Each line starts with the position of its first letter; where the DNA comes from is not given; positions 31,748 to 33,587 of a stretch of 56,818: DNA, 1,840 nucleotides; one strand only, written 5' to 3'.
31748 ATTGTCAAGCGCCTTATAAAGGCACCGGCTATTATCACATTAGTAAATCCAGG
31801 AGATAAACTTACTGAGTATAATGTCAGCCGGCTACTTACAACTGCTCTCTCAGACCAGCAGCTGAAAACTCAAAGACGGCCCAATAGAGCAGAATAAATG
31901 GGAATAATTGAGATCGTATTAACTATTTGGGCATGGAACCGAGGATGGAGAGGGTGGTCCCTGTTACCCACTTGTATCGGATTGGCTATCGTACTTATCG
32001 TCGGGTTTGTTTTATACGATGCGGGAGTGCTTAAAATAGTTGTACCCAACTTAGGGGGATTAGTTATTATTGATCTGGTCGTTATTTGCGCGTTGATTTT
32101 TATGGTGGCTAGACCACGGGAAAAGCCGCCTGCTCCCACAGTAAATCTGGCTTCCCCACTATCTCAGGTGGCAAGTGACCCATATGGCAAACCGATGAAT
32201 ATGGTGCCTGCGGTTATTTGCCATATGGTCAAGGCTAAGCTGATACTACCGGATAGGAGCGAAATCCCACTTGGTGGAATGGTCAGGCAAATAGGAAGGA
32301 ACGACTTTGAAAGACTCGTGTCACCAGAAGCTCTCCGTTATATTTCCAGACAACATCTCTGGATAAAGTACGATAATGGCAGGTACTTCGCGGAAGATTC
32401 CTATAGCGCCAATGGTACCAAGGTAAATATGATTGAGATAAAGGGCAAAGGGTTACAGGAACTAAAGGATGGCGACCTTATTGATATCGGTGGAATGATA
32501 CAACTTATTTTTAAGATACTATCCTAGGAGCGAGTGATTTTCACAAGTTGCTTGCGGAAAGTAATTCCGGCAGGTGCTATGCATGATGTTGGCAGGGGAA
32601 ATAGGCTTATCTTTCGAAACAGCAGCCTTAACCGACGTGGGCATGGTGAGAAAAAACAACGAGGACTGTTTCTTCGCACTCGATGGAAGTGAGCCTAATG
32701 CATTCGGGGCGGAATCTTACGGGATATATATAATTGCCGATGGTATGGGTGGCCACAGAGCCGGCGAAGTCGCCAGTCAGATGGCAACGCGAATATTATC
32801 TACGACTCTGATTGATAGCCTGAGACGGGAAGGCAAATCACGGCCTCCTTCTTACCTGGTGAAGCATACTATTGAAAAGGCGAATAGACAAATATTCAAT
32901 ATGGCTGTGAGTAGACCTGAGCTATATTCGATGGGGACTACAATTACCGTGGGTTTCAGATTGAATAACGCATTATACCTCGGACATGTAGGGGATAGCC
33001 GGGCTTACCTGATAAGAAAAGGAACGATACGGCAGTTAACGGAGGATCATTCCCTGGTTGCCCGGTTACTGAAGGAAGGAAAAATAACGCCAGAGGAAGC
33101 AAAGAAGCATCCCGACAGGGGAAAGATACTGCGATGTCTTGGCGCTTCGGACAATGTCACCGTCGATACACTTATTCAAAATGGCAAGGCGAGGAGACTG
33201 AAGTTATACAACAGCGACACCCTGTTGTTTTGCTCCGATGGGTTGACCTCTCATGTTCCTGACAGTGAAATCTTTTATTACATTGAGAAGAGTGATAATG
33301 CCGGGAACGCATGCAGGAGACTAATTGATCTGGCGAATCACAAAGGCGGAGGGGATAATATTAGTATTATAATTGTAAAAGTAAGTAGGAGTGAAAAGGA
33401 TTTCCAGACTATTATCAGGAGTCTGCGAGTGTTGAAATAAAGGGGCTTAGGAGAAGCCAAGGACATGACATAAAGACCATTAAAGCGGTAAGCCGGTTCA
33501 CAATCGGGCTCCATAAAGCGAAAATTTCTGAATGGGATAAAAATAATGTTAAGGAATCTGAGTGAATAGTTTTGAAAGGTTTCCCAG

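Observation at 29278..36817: Island-borne FHA / Ser-Thr kinase / PP2C module with shuffled extracellular beta-helix and binding-protein-like domains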

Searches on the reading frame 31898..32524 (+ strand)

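Call 3: search_protein_families(library=pfam, proteins=[window:31898-32524:+], max_evalue=0.01)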
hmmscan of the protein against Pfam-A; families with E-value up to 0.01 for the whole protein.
window:31898-32524:+ (209 aa): 2 families
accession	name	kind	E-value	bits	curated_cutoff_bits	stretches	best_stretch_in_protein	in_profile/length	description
PF00498.31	FHA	-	5.8e-11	43.1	20.7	1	132-198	3-67/67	FHA domain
PF16697.10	Yop-YscD_cpl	-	0.0047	17.6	33.2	1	123-200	12-86/94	Inner membrane component of T3SS, cytoplasmic domain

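Call 4: search_protein_families(library=ncbifam, proteins=[window:31898-32524:+], max_evalue=0.01)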
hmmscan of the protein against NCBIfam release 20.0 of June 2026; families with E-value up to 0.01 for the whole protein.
window:31898-32524:+ (209 aa): 2 families
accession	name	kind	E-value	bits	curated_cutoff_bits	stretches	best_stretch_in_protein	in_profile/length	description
TIGR03354.1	VI_FHA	hypoth_equivalog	2.6e-06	27.5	120.25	1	130-198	26-95/420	type VI secretion system-associated FHA domain protein TagH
NF049868.1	FhaB_Rv0019c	equivalog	0.00035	20.7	125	1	122-198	80-152/158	FHA domain-containing protein FhaB/FipA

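Call 98: search_protein_families(library=padloc, proteins=[window:31898-32524:+], max_evalue=0.00001)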
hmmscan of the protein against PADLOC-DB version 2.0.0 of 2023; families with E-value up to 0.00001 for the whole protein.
window:31898-32524:+ (209 aa): 0 families

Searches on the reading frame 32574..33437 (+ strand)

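Call 3: search_protein_families(library=pfam, proteins=[window:32574-33437:+], max_evalue=0.01)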
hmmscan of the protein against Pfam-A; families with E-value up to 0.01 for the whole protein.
window:32574-33437:+ (288 aa): 4 families
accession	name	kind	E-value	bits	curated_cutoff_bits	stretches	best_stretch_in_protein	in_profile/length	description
PF00481.26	PP2C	-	8.3e-17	62.1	20.3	1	24-160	10-141/255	Protein phosphatase 2C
PF13672.11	PP2C_2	-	3.3e-11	43.6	24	1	51-232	26-182/209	Protein phosphatase 2C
PF22746.1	SHOCT-like_DUF2089-C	-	0.00041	20.3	27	1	164-178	8-22/32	SHOCT-like domain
PF07228.17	SpoIIE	-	0.0021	18.5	25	0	206-270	115-191/192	Stage II sporulation protein E (SpoIIE)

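Call 4: search_protein_families(library=ncbifam, proteins=[window:32574-33437:+], max_evalue=0.01)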
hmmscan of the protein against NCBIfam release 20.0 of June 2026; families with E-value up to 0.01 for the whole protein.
window:32574-33437:+ (288 aa): 2 families
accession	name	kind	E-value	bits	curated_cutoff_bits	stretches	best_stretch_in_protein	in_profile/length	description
NF033484.1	Stp1_PP2C_phos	equivalog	4.1e-73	245.7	230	1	20-269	2-232/232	Stp1/IreP family PP2C-type Ser/Thr phosphatase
NF011149.0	PRK14559.1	equivalog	1.3e-39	136.5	374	1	12-271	370-632/642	serine/threonine phosphatase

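Call 98: search_protein_families(library=padloc, proteins=[window:32574-33437:+], max_evalue=0.00001)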
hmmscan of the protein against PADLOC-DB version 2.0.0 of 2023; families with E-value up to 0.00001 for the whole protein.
window:32574-33437:+ (288 aa): 0 families
